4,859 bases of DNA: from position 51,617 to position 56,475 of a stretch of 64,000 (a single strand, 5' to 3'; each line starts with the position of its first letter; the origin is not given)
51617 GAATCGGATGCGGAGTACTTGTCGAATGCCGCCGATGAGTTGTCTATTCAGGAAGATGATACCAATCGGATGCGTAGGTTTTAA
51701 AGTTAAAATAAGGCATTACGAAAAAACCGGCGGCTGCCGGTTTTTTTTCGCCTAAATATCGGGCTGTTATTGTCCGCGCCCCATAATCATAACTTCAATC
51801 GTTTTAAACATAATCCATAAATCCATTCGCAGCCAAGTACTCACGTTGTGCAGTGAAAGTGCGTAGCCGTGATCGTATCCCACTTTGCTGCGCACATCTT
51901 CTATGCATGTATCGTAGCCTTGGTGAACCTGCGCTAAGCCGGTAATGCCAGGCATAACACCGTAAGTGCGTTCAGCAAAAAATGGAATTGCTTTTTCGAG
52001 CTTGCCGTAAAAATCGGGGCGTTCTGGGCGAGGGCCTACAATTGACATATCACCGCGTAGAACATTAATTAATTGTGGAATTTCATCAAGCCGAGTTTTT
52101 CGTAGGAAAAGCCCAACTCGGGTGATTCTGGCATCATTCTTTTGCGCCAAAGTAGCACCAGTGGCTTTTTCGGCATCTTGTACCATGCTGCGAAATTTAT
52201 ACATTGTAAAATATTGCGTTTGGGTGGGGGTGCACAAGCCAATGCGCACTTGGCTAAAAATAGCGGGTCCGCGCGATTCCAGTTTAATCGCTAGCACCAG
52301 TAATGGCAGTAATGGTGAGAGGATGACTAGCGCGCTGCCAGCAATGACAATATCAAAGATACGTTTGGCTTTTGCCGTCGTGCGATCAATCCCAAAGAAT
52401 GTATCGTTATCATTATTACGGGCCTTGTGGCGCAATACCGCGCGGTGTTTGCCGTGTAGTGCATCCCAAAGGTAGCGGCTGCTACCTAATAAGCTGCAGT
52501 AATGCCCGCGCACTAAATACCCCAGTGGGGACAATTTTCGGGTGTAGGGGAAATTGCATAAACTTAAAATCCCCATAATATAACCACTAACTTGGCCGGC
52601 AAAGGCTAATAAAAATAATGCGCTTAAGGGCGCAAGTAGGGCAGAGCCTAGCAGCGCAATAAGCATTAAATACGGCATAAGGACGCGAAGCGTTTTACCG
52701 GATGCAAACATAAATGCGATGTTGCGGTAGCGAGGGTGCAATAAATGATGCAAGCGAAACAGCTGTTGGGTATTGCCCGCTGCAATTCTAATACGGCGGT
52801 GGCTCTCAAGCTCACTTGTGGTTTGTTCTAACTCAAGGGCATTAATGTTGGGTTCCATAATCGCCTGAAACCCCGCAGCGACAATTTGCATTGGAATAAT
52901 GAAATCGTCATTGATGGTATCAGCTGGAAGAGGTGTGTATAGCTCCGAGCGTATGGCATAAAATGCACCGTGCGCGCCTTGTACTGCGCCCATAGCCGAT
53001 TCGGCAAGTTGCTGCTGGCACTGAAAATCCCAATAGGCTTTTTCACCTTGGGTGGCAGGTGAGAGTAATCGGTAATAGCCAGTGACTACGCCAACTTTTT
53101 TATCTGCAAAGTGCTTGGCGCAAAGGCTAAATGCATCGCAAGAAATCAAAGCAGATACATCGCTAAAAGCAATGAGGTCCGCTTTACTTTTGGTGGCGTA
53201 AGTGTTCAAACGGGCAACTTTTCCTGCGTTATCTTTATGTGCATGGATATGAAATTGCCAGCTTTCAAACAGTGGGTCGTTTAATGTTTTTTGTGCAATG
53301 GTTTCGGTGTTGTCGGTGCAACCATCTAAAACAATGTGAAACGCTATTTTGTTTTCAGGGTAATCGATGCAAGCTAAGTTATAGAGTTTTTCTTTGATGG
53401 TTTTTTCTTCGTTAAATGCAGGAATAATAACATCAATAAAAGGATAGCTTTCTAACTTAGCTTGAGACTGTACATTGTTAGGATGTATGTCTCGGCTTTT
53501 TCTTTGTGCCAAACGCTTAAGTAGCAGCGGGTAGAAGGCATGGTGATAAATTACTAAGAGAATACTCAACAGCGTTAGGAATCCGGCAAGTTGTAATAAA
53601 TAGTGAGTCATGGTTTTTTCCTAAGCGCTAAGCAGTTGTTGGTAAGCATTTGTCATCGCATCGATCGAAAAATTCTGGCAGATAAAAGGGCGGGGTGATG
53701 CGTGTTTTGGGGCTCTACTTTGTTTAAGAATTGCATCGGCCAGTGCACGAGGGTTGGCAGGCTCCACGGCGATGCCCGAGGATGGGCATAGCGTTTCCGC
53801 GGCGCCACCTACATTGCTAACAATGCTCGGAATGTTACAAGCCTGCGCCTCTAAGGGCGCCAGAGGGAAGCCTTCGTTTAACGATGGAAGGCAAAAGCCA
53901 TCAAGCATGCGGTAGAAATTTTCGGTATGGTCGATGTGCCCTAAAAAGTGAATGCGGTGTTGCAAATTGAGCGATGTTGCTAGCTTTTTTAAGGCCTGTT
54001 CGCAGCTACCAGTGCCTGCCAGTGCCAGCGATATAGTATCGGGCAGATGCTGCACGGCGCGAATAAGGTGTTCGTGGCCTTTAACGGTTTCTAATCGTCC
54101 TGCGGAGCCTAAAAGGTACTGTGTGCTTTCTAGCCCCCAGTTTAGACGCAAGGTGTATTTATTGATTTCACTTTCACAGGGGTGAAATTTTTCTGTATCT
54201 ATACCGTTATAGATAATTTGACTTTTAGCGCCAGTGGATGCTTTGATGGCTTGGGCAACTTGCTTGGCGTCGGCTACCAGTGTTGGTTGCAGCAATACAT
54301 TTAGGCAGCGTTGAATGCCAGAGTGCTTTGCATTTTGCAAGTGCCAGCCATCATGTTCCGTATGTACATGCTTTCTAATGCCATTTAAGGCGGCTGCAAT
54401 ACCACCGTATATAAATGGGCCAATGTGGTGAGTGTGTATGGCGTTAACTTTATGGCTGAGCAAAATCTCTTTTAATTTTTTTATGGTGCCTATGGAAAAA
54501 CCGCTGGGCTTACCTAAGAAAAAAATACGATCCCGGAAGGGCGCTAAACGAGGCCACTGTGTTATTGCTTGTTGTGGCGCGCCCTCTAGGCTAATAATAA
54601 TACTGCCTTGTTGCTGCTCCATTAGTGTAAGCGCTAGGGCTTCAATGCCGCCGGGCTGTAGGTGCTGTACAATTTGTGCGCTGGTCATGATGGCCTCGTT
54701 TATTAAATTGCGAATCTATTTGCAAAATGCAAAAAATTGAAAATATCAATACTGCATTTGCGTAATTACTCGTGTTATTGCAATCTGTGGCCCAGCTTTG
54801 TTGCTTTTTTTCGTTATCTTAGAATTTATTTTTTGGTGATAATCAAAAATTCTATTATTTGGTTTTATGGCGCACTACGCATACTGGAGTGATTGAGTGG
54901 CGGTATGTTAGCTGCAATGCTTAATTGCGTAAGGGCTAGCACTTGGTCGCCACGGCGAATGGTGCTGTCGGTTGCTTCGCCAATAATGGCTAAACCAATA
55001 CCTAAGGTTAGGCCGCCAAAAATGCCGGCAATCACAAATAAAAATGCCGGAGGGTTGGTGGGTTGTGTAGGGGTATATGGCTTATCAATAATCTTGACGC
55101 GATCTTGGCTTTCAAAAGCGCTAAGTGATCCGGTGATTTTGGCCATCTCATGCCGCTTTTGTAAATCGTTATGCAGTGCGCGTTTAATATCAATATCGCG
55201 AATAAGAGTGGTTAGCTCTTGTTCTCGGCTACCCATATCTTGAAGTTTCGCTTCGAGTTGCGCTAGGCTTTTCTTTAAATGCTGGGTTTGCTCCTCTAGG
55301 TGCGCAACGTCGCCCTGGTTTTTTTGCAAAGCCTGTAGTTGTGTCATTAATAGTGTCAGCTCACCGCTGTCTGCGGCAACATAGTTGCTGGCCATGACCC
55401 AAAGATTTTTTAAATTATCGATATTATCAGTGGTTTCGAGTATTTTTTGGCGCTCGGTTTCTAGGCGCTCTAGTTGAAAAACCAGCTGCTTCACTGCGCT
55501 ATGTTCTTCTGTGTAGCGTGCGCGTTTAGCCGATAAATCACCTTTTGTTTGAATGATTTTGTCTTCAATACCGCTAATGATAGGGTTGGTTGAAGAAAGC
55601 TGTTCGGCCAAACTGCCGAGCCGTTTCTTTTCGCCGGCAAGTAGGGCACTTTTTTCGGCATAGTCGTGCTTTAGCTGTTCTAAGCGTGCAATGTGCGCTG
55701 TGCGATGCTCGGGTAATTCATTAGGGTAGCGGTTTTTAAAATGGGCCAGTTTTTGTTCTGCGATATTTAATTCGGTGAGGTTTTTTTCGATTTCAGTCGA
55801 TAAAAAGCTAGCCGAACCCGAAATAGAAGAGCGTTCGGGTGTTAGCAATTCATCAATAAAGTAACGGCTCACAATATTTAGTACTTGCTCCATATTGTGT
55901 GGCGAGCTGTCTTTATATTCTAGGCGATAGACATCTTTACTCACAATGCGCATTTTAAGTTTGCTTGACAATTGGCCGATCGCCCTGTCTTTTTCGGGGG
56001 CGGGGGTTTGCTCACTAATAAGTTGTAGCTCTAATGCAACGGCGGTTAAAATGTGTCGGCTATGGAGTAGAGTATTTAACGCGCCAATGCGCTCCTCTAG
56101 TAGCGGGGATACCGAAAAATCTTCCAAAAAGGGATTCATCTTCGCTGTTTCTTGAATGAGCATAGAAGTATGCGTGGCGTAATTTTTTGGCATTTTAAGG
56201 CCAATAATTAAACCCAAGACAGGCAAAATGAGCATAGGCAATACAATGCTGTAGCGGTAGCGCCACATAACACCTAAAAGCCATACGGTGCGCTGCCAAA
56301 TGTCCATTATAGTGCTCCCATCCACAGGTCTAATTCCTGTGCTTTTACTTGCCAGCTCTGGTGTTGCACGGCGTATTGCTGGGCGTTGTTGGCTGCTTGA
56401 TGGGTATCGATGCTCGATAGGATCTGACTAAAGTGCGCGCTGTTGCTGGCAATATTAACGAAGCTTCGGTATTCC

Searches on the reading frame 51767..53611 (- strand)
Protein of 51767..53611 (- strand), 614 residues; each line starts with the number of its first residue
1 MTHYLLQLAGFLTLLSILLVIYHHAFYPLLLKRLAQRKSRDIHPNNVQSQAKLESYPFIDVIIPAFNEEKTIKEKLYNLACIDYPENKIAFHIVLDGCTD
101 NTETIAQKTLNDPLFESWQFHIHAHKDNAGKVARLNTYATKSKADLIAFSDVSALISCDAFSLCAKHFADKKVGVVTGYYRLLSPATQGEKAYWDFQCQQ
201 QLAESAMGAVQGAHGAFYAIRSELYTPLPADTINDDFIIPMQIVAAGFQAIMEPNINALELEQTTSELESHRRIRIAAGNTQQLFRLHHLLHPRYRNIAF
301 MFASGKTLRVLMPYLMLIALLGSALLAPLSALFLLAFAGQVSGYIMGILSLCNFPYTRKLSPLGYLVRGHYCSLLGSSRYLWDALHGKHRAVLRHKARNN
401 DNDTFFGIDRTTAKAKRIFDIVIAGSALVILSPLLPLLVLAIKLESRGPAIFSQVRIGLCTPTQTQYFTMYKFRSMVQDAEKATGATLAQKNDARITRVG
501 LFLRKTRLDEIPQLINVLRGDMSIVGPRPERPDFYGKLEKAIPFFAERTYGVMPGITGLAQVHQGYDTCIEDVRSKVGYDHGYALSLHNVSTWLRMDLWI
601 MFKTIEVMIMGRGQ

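Call 3: search_protein_families(library=pfam, proteins=[window:51767-53611:-], max_evalue=0.001)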
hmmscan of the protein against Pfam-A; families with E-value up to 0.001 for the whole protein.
window:51767-53611:- (614 aa): 5 families
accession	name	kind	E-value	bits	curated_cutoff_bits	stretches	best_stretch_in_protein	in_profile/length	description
PF02397.22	Bac_transf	-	8.2e-58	195.3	27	1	416-609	1-178/179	Bacterial sugar transferase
PF00535.33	Glycos_transf_2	-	6.8e-12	46.1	23.3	1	61-199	2-138/168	Glycosyl transferase family 2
PF13641.12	Glyco_tranf_2_3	-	2.3e-09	38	27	1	59-266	3-217/230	Glycosyltransferase like family 2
PF13506.12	Glyco_transf_21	-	1.1e-05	25.4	21.7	1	130-255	17-149/174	Glycosyl transferase family 21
PF10111.15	Glyco_tranf_2_2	-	0.00034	20.6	27.3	1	61-207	2-151/276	Glycosyltransferase like family 2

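Call 4: search_protein_families(library=ncbifam, proteins=[window:51767-53611:-], max_evalue=0.001)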
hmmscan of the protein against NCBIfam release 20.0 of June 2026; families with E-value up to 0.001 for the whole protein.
window:51767-53611:- (614 aa): 24 families
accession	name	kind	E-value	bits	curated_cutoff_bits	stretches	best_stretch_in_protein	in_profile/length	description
TIGR03025.1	EPS_sugtrans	subfamily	5.4e-75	253.3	295.55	1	409-613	251-443/445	exopolysaccharide biosynthesis polyprenyl glycosylphosphotransferase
TIGR03023.1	WcaJ_sugtrans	equivalog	1.1e-64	219.5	410.75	1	410-612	257-450/453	undecaprenyl-phosphate glucose phosphotransferase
TIGR03013.1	EpsB_2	subfamily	3.4e-63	214.3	393.35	1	412-613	251-441/443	TIGR03013 family XrtA/PEP-CTERM system glycosyltransferase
TIGR03022.1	WbaP_sugtrans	subfamily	2.5e-47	162.2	403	1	410-613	253-454/456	undecaprenyl-phosphate galactose phosphotransferase WbaP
NF041877.1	EPS_EpsZ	equivalog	1.3e-39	136.1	800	1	415-613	265-457/459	exopolysaccharide biosynthesis polyisoprenyl-phosphate hexose-1-phosphate transferase EpsZ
NF050817.1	PolSacchBiosHfsE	equivalog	1.5e-38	132.8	750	1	407-609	263-460/467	polysaccharide biosynthesis protein HfsE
NF052601.1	undeca_RfbP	equivalog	1.6e-38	132.4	330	1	396-612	25-239/244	undecaprenyl-phosphate galactose phosphotransferase family protein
NF007518.0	PRK10124.1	equivalog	3.1e-38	131.7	684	1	415-605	273-454/464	undecaprenyl-phosphate glucose phosphotransferase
NF011751.0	PRK15204.1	equivalog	3.3e-27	95.2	907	1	410-610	274-471/476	undecaprenyl-phosphate galactose phosphotransferase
NF045514.1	glycotran_HepC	equivalog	2.5e-20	72.7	140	1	411-529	112-211/220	heterocyst development glycosyltransferase HepC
TIGR03937.1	PgaC_IcaA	equivalog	2.3e-18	66.4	422.3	1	45-325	33-315/407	poly-beta-1,6-N-acetyl-D-glucosamine synthase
TIGR04242.1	nodulat_NodC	equivalog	2.2e-10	40.1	550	1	43-179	34-167/395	chitooligosaccharide synthase NodC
NF041865.1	EpsU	equivalog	1.7e-08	33.9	700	1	14-107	4-89/394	exopolysaccharide biosynthesis GT2 family glycosyltransferase EpsU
TIGR03030.1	CelA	equivalog_domain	1.3e-07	30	699.1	1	17-103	93-178/714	UDP-forming cellulose synthase catalytic subunit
NF008558.0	PRK11498.1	equivalog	2.9e-07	28.8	992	1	17-185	235-395/872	UDP-forming cellulose synthase catalytic subunit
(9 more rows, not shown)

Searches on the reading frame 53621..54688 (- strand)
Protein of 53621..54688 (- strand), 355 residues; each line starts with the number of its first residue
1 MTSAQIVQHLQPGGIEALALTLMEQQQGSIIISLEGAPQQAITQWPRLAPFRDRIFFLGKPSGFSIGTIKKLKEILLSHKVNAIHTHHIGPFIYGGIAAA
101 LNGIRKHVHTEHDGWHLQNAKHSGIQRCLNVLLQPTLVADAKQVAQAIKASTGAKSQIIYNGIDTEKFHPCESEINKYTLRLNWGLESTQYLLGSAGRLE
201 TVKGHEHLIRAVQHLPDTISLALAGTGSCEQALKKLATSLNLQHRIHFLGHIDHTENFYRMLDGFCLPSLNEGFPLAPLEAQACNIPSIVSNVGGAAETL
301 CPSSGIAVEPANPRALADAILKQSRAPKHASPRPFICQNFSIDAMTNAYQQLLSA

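Call 3: search_protein_families(library=pfam, proteins=[window:53621-54688:-], max_evalue=0.001)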
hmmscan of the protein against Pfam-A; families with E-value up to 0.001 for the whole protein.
window:53621-54688:- (355 aa): 4 families
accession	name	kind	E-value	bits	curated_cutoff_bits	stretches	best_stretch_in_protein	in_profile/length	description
PF00534.26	Glycos_transf_1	-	1.2e-33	116.5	26.4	1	184-323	9-155/172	Glycosyl transferases group 1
PF13692.12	Glyco_trans_1_4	-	1e-28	100.8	27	1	192-322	3-138/142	Glycosyl transferases group 1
PF13439.12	Glyco_transf_4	-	4.4e-15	56.5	28.5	1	13-167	2-170/170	Glycosyltransferase Family 4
PF20706.3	GT4-conflict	-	5.2e-06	26.1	26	1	197-300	204-320/385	Family 4 Glycosyltransferase in conflict systems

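Call 4: search_protein_families(library=ncbifam, proteins=[window:53621-54688:-], max_evalue=0.001)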
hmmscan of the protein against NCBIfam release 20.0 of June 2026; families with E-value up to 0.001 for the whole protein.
window:53621-54688:- (355 aa): 32 families (the best 25 are shown)
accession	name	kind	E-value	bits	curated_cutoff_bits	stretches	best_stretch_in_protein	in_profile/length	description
TIGR03088.1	stp2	hypoth_equivalog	8.9e-40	136.9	409.05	1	5-353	6-370/374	TIGR03088 family PEP-CTERM/XrtA system glycosyltransferase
NF041876.1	EPS_EpsE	equivalog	3.9e-25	88.9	400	1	142-330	174-365/389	exopolysaccharide biosynthesis GT4 family glycosyltransferase EpsE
NF047684.1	TeichurnBiosyTuaC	equivalog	3.4e-21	75.6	550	1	137-324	168-352/391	teichuronic acid biosynthesis protein TuaC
TIGR04047.1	MSMEG_0565_glyc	hypoth_equivalog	1.5e-19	70.4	259.85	1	137-341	142-359/373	MSMEG_0565 family glycosyltransferase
TIGR03999.1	thiol_BshA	equivalog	3.4e-19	69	273.7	1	154-301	167-312/375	N-acetyl-alpha-D-glucosaminyl L-malate synthase BshA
TIGR03449.1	mycothiol_MshA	equivalog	1.6e-18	66.8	462.5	1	141-323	176-366/406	D-inositol-3-phosphate glycosyltransferase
TIGR04063.1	stp3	hypoth_equivalog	2.8e-18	66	442.05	1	152-328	178-362/397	TIGR04063 family PEP-CTERM/XrtA system glycosyltransferase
TIGR02095.1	glgA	subfamily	4.6e-15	55.2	328.45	1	154-352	241-473/477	glycogen/starch synthase, ADP-glucose type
TIGR02149.1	glgA_Coryne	subfamily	5.8e-14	52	302.4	1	155-302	170-324/391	glycogen synthase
TIGR04157.1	glyco_rSAM_CFB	subfamily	1.2e-13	50.9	400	1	153-298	192-337/406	TIGR04157 family glycosyltransferase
NF050063.1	ProtGlycPglJ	equivalog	3.7e-13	49.4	500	1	153-316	167-322/363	N-acetylgalactosamine-N,N'-diacetylbacillosaminyl-diphospho-undecaprenol 4-alpha-N-acetylgalactosaminyltransferase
NF053787.1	GlcN_PG_synth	equivalog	7.9e-13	48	480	1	139-322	149-322/361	N-acetylglucosaminyl phosphatidylglycerol synthase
NF046085.1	XrtY_assoc_Gly1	equivalog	4.9e-11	42.1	400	1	141-352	168-380/387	XrtY-associated glycosyltransferase XYAG1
NF038255.1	exopoly_VpsD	equivalog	2.9e-10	39.6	300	1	138-353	161-376/381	VpsD family glycosyltransferase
NF038011.1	PelF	equivalog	8.5e-09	35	100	1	145-323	271-454/489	GT4 family glycosyltransferase PelF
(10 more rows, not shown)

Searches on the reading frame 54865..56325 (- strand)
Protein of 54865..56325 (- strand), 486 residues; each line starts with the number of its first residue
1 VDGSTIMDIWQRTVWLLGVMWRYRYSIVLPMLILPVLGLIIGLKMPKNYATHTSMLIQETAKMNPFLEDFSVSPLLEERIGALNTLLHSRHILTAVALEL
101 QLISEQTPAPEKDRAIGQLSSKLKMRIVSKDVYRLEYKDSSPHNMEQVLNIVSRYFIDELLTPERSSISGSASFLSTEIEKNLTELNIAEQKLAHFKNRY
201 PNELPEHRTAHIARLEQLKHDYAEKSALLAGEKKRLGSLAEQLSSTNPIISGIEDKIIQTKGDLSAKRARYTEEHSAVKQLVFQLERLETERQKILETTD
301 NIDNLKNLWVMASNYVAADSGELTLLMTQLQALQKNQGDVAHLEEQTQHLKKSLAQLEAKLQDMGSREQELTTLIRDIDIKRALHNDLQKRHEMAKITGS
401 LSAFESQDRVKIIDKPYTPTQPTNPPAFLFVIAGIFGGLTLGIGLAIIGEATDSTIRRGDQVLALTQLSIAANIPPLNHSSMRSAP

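Call 3: search_protein_families(library=pfam, proteins=[window:54865-56325:-], max_evalue=0.001)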
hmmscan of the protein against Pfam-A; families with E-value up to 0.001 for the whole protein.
window:54865-56325:- (486 aa): 1 family
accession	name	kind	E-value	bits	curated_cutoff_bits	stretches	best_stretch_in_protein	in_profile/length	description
PF13807.11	GNVR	-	4e-06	27.1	27.7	1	368-448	3-79/82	G-rich domain on putative tyrosine kinase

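Call 4: search_protein_families(library=ncbifam, proteins=[window:54865-56325:-], max_evalue=0.001)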
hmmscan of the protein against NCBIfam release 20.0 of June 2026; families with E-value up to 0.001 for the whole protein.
window:54865-56325:- (486 aa): 9 families
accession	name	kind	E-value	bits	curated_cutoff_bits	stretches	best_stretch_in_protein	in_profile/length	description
TIGR03007.1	pepcterm_ChnLen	equivalog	1.1e-63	215.2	278.85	1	19-477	9-463/498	XrtA system polysaccharide chain length determinant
TIGR03017.1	EpsF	equivalog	2.5e-13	49.5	422.75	1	334-473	306-442/444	chain length determinant protein EpsF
NF007350.0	PRK09841.1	equivalog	1e-11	43.7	1248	1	321-475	321-471/726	tyrosine-protein kinase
TIGR01005.1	eps_transp_fam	subfamily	2.6e-10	39.2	411.7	1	16-477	9-480/754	exopolysaccharide transport protein family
NF008568.0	PRK11519.1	equivalog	1.1e-08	33.8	1068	1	341-475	342-471/720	tyrosine-protein kinase Wzc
NF047515.1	SpiroCoCo_C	equivalog_domain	2.5e-07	30.1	125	1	170-373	31-232/313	SpiroCoCo family coiled-coil protein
NF041864.1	EpsV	equivalog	0.0001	21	800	1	366-468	373-475/484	PCP family exopolysaccharide biosynthesis protein EpsV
TIGR02168.1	SMC_prok_B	equivalog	0.00015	19.6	567.35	1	176-392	713-933/1181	chromosome segregation protein SMC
TIGR02169.1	SMC_prok_A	equivalog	0.00048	17.9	729.4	1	163-396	710-931/1165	chromosome segregation protein SMC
